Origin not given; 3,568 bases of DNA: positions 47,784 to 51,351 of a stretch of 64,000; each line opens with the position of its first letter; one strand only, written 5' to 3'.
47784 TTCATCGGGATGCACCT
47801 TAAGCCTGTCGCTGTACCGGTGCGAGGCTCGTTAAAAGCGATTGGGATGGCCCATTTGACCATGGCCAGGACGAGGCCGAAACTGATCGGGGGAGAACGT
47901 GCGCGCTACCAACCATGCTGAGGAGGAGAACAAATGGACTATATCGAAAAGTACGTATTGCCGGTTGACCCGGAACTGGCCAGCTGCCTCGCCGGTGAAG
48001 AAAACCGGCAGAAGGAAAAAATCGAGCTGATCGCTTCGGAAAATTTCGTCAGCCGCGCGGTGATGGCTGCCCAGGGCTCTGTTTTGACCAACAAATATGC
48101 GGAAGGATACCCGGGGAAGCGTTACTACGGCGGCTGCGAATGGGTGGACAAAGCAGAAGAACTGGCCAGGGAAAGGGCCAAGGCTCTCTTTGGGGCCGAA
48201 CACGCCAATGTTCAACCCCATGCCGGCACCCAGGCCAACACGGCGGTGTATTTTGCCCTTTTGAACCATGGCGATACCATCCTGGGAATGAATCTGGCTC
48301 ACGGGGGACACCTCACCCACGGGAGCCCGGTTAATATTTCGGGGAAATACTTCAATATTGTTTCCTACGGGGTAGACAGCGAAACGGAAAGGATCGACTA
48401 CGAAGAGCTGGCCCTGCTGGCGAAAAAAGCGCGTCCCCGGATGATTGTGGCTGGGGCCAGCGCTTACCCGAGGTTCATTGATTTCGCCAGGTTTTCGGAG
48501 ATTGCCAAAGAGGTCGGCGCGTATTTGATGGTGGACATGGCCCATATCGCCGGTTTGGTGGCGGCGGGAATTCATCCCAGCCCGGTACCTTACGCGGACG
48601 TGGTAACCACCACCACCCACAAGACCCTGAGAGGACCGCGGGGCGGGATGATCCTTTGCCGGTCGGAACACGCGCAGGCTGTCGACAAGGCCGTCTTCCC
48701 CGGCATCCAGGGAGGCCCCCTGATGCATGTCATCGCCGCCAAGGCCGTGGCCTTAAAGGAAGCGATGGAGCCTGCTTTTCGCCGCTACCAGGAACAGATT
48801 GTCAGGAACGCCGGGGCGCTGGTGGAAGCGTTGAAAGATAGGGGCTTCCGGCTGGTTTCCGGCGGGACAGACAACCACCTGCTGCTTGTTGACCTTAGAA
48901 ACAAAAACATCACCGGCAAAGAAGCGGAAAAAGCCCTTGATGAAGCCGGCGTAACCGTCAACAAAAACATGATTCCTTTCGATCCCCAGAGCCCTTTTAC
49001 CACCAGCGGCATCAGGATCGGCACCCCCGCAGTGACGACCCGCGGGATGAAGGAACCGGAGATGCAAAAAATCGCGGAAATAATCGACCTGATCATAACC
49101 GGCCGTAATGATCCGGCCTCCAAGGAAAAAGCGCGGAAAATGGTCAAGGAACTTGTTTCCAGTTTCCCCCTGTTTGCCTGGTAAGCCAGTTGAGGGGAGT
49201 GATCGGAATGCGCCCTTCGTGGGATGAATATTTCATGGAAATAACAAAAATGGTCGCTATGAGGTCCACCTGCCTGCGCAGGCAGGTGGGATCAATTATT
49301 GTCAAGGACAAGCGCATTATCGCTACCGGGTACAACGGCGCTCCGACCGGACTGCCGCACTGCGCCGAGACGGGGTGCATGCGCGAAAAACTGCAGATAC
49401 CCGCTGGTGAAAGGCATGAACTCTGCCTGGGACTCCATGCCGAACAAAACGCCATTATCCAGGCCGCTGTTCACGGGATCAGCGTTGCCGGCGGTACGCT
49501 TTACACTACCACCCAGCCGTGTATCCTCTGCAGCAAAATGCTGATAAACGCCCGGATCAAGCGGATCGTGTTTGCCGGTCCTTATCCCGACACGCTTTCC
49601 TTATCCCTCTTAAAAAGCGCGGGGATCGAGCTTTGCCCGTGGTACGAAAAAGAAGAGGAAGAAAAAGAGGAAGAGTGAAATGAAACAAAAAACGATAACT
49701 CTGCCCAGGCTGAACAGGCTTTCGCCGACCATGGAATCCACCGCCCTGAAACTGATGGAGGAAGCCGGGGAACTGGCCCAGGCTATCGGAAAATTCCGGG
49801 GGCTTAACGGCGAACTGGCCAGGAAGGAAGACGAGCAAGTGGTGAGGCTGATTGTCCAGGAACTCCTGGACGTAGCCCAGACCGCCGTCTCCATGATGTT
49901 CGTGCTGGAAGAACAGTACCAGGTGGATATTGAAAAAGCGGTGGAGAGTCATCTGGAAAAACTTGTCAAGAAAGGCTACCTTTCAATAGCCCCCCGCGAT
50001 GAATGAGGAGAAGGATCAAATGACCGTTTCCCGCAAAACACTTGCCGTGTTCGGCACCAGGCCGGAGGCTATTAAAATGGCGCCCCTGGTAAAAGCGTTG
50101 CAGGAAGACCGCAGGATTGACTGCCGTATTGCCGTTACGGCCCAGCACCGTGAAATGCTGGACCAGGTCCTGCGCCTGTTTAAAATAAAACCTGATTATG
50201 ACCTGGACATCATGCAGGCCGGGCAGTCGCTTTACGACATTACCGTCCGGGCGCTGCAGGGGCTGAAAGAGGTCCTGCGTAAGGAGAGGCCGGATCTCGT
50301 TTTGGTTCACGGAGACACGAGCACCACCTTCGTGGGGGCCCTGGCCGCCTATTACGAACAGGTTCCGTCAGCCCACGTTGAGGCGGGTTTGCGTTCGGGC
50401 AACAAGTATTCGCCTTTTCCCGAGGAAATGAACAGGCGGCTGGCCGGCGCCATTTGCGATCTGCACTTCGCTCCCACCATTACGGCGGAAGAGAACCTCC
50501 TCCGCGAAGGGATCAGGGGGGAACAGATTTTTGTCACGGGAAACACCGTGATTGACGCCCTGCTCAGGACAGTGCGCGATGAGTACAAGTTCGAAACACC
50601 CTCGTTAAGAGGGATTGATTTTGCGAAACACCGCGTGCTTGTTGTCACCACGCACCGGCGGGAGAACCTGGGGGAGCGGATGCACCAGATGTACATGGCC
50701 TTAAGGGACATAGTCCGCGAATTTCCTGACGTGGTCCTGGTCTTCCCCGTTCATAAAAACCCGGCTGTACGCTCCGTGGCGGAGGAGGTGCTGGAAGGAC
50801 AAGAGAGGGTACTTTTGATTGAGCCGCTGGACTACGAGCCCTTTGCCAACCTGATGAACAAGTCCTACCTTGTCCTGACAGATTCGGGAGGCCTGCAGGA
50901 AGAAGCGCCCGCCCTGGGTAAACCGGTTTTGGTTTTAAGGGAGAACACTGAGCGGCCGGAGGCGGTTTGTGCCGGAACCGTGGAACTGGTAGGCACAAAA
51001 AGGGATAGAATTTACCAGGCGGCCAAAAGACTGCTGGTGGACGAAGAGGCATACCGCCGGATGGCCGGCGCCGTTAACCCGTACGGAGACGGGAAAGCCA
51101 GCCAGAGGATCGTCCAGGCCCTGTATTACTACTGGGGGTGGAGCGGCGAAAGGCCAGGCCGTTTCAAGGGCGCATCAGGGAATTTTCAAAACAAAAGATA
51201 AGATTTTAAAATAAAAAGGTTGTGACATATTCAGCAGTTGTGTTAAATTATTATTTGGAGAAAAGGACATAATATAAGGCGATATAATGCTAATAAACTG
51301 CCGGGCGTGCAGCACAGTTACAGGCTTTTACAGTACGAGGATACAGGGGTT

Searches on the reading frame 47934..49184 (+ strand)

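Call 46: search_protein_families(library=pfam, proteins=[window:47934-49184:+], max_evalue=1e-8)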
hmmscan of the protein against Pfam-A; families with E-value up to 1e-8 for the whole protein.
window:47934-49184:+ (416 aa): 2 families
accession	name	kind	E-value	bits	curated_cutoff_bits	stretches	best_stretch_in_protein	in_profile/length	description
PF00464.25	SHMT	-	1.6e-177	590.5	27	1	11-384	4-399/399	Serine hydroxymethyltransferase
PF00155.27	Aminotran_1_2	-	1.4e-10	41.4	19.7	1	79-372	48-354/361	Aminotransferase class I and II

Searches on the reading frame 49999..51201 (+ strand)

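Call 46: search_protein_families(library=pfam, proteins=[window:49999-51201:+], max_evalue=1e-8)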
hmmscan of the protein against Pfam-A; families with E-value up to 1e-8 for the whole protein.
window:49999-51201:+ (400 aa): 1 family
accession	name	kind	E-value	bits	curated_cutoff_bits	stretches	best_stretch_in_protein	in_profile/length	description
PF02350.25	Epimerase_2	-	1.9e-122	408.9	30.6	1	32-375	1-346/347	UDP-N-acetylglucosamine 2-epimerase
